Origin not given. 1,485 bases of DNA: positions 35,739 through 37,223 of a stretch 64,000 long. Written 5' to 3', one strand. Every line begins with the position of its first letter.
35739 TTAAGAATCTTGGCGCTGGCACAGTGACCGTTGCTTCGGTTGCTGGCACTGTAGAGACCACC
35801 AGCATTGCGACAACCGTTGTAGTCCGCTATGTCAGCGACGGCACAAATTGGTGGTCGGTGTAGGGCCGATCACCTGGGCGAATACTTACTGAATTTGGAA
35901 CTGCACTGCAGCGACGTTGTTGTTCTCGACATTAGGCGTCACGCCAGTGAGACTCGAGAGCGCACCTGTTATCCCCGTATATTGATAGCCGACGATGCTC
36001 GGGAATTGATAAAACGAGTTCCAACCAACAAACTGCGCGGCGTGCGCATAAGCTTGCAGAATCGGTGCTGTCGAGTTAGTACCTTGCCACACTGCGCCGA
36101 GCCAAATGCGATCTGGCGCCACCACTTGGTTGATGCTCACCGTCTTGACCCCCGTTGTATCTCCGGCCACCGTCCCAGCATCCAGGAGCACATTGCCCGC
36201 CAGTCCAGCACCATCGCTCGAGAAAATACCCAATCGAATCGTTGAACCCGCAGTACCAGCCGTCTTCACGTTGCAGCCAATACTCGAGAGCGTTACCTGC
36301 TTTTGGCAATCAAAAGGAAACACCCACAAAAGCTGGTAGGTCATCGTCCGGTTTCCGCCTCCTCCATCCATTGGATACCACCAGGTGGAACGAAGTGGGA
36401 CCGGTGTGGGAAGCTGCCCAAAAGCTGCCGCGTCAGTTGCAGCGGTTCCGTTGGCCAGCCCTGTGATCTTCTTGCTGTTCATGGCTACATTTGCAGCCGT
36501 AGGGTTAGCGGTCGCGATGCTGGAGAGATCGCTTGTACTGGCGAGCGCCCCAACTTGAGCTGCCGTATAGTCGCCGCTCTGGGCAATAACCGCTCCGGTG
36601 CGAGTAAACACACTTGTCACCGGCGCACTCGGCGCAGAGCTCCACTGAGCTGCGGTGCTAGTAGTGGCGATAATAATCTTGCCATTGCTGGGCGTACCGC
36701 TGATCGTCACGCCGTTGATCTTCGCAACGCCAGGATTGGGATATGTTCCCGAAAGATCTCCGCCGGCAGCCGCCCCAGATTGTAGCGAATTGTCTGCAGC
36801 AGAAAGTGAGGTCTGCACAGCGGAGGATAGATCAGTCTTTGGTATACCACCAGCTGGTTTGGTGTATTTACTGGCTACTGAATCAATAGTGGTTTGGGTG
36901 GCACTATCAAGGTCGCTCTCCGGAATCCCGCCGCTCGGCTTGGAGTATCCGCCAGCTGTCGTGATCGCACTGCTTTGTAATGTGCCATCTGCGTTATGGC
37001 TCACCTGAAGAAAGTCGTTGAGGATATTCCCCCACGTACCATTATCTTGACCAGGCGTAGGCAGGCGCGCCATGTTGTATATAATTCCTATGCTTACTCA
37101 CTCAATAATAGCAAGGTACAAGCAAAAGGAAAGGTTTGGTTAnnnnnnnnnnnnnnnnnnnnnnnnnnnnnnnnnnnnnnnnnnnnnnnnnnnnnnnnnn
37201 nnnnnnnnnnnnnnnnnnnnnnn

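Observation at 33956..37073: Convergent pair of phage-tail-fibre-like proteins sharing an N-terminal module, one carrying a GH16 glucanase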

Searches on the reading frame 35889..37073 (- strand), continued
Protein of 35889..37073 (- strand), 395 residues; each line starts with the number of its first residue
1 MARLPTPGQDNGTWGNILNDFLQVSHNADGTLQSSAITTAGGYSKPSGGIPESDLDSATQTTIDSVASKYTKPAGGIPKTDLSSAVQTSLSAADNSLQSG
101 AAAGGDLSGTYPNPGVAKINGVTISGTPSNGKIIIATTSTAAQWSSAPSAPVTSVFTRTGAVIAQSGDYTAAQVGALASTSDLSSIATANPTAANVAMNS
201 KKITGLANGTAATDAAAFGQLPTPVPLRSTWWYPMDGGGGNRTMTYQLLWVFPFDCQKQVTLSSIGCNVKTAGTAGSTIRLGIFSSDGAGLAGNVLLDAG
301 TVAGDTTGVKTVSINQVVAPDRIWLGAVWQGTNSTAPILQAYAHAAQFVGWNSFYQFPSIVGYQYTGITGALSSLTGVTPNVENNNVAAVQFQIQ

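Call 83: fold_search(model_id=the predicted structure, library=pdb)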
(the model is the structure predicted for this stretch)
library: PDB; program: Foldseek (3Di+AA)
matches with E <= 10: 1563; with E <= 0.001: 0
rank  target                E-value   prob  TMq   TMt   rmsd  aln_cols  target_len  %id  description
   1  7vmf_B                1.4e-03  1.00  0.15  0.44   6.2       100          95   18  Crystal structure of Arabidopsis thaliana HDT2 (released 2022-09-21)
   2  7vmf_A                1.9e-03  0.94  0.12  0.36   9.7        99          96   17  Crystal structure of Arabidopsis thaliana HDT2 (released 2022-09-21)
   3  9gg2_C                2.1e-03  0.95  0.16  0.15   9.5       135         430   12  Structure of IPNV L5 capsid (released 2025-01-08)
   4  7uac_H                2.3e-03  1.00  0.19  0.14   4.3       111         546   14  Human pro-meprin alpha (zymogen state) (released 2022-11-02)
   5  5zu6                  4.1e-03  1.00  0.17  0.37   4.5       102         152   11  A CBM32 derived from alginate lyase B (AlyB-OU02) (released 2018-06-20)
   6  2rva_MODEL_1_A        4.6e-03  0.99  0.18  0.42   5.9       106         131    9  Solution structure of chitosan-binding module 2 derived from chitosanase/glucanase from Paenibacillus sp. IK-5 (released 2016-04-06)
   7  2v72                  6.1e-03  1.00  0.17  0.40   4.8        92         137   24  The structure of the family 32 CBM from C. perfringens NanJ in complex with galactose (released 2007-08-21)
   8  4zxe_A                6.5e-03  0.98  0.16  0.38   5.6       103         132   14  X-ray crystal structure of chitosan-binding module 1 derived from chitosanase/glucanase from Paenibacillus sp. IK-5. (released 2016-04-13)
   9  7uae_A                7.3e-03  1.00  0.19  0.14   4.4       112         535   12  Human meprin alpha (active state) (released 2022-11-02)
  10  7uab_A                7.3e-03  0.99  0.19  0.16   7.6       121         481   11  Human pro-meprin alpha (zymogen state) (released 2022-11-02)
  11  9gg2_B                7.7e-03  0.84  0.15  0.14   9.5       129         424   13  Structure of IPNV L5 capsid (released 2025-01-08)
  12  4lpl                  8.7e-03  0.98  0.17  0.37   5.5       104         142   17  Structure of CBM32-1 from a family 31 glycoside hydrolase from Clostridium perfringens (released 2014-07-16)
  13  5azx_A                1.0e-02  0.99  0.17  0.49   5.2       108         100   16  Crystal structure of p24delta1 GOLD domain (native 1) (released 2016-09-14)
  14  7d29                  1.1e-02  0.99  0.17  0.41   4.3       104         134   18  CBM32 of AlyQ (released 2020-12-30)
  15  7wim_L                1.1e-02  0.75  0.12  0.36  10.1       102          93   11  Crystal structure of Arabidopsis thaliana FKBP43 N-terminal domain (released 2022-09-21)
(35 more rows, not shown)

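Call 89: fold_search(model_id=the predicted structure, library=viral)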
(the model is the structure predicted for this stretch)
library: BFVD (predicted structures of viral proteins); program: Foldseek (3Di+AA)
matches with E <= 10: 1162; with E <= 0.001: 62
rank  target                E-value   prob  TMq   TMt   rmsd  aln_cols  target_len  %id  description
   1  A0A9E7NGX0            2.0e-10  1.00  0.26  0.16  13.8       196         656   29  (no name in the UniProt tables at hand)
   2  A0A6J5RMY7            2.6e-10  1.00  0.27  0.17  14.0       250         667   24  Collagen triple helix repeat [uncultured Caudovirales phage]
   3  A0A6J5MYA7            1.4e-09  1.00  0.28  0.15  59.8       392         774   20  Collagen triple helix repeat [uncultured Caudovirales phage]
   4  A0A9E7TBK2            1.5e-09  1.00  0.26  0.14  12.5       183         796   28  (no name in the UniProt tables at hand)
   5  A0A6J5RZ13            2.9e-08  1.00  0.26  0.27  23.7       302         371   20  Collagen triple helix repeat [uncultured Caudovirales phage]
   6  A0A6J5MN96            8.2e-08  1.00  0.26  0.35  30.9       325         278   16  Uncharacterized protein [uncultured Caudovirales phage]
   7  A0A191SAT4            1.1e-07  1.00  0.24  0.47   3.9       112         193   22  (no name in the UniProt tables at hand)
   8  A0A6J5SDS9            1.2e-07  1.00  0.23  0.29  17.9       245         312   21  Uncharacterized protein [uncultured Caudovirales phage]
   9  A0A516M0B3            1.2e-07  1.00  0.24  0.38  11.5       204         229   22  (no name in the UniProt tables at hand)
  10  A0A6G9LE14            1.2e-07  1.00  0.23  0.18  26.7       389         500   17  (no name in the UniProt tables at hand)
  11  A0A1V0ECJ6            1.7e-07  1.00  0.24  0.10   7.3       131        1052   23  (no name in the UniProt tables at hand)
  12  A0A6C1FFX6            2.5e-07  1.00  0.20  0.25  32.6       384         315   19  Collagen triple helix repeat-containing protein [Streptomyces phage BRock]
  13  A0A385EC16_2          3.9e-07  1.00  0.24  0.08  10.6       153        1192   18  receptor protein-tyrosine kinase [Caulobacter phage CcrBL10]
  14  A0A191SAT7            7.0e-07  1.00  0.24  0.47  10.6       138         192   16  (no name in the UniProt tables at hand)
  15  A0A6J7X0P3            7.0e-07  1.00  0.24  0.34  18.7       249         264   18  Uncharacterized protein [uncultured Caudovirales phage]
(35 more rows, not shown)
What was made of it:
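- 35886..37073 (-): Gene B: 395-aa fibre-like protein (NCBI: MAG TPA hypothetical protein VLF60_02825, Candidatus Saccharimonadales). 62 BFVD structural matches to phage collagen-type fibres, BRock gp186 and minor tail proteins (call 89).
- On Phage tail fibre / receptor-binding protein: 62 BFVD fold hits (call 89).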

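Call 101: search_protein_families(library=phrogs, proteins=[L007:9207-10001:+], max_evalue=0.001)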
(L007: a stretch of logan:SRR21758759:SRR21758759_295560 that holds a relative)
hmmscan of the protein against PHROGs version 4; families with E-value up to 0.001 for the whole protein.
L007:9207-10001:+ (265 aa): 0 families

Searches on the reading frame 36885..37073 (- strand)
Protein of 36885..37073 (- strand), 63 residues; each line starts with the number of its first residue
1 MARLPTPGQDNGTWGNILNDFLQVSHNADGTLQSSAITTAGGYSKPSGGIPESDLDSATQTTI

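Call 84: search_protein_representatives(protein=window:36885-37073:-)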
Query: 63 residues. Proteins with E-value up to 0.001 (for the whole library): 5714; up to 1e-10: 642; up to 1e-30: 2. The best 150 are listed.
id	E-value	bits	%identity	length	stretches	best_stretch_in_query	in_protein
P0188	1.5e-36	138.5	57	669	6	3-62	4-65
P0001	1.2e-35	135.5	89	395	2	1-63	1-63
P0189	2.7e-30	118.7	60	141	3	1-62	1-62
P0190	4.8e-30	118.0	45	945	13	37-61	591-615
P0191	1.5e-29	116.4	51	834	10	30-62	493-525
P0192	2.1e-29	116.0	48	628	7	1-58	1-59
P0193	3.2e-29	115.4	55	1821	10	37-62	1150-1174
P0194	1.8e-28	113.1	64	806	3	3-63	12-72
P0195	3.2e-28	112.3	52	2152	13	41-62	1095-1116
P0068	9.1e-28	110.8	56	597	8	24-62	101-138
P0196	2.8e-26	106.2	47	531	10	32-61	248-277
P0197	3.2e-26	106.0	51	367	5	1-62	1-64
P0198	5.3e-26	105.3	54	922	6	1-62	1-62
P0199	1.4e-25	104.0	60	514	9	27-62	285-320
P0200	1.7e-25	103.7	54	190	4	3-61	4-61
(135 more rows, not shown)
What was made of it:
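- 5714 cluster representatives match the first 63 aa, 642 of them at E<=1e-10 (call 84).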

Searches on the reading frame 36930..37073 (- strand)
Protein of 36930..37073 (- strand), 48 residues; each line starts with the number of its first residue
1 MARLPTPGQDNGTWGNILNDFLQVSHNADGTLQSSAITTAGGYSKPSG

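Call 114: search_solved_structures(query=A1, max_evalue=10, show_alignments=4)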
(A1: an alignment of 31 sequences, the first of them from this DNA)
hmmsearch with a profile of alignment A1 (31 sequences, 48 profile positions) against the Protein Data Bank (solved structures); distinct sequences matched with E-value up to 10: 3.
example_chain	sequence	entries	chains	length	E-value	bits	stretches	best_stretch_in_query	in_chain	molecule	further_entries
3c7e_A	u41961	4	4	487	0.24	14.4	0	26-47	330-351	Endo-1,4-beta-xylanase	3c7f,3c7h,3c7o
3c7g_A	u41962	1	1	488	0.24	14.4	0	26-47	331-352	Endo-1,4-beta-xylanase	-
2zsc_A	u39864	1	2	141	0.79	12.8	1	11-44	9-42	Tamavidin2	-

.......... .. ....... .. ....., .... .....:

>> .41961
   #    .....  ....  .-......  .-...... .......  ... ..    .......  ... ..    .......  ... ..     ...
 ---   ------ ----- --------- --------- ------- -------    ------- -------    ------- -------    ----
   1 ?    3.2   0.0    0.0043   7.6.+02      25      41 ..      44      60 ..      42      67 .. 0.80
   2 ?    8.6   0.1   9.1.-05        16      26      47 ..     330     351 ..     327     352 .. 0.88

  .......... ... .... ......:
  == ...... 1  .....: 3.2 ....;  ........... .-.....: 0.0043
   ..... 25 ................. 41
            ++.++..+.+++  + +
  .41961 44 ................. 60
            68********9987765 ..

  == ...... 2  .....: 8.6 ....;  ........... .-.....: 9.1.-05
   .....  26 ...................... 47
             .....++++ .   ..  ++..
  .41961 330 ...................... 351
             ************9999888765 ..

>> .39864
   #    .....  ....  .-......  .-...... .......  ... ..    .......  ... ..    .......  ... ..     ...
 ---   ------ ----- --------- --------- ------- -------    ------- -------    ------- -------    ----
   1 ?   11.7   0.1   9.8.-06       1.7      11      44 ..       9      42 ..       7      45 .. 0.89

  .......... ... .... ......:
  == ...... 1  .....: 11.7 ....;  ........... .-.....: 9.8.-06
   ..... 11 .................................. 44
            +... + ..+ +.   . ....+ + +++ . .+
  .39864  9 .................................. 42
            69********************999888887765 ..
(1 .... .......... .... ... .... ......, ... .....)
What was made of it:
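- On BppL_N (lactococcal phage RBP N-terminal domain): The N-module profile has no PDB match (call 114).
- Closest known: Lactococcal phage TP901-1 lower baseplate protein BppL. Different: The N-module itself has no detectable similarity to BppL or to any solved structure (call 114).
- Tried and rejected: The N-module profile has no significant match to any solved structure (call 114).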
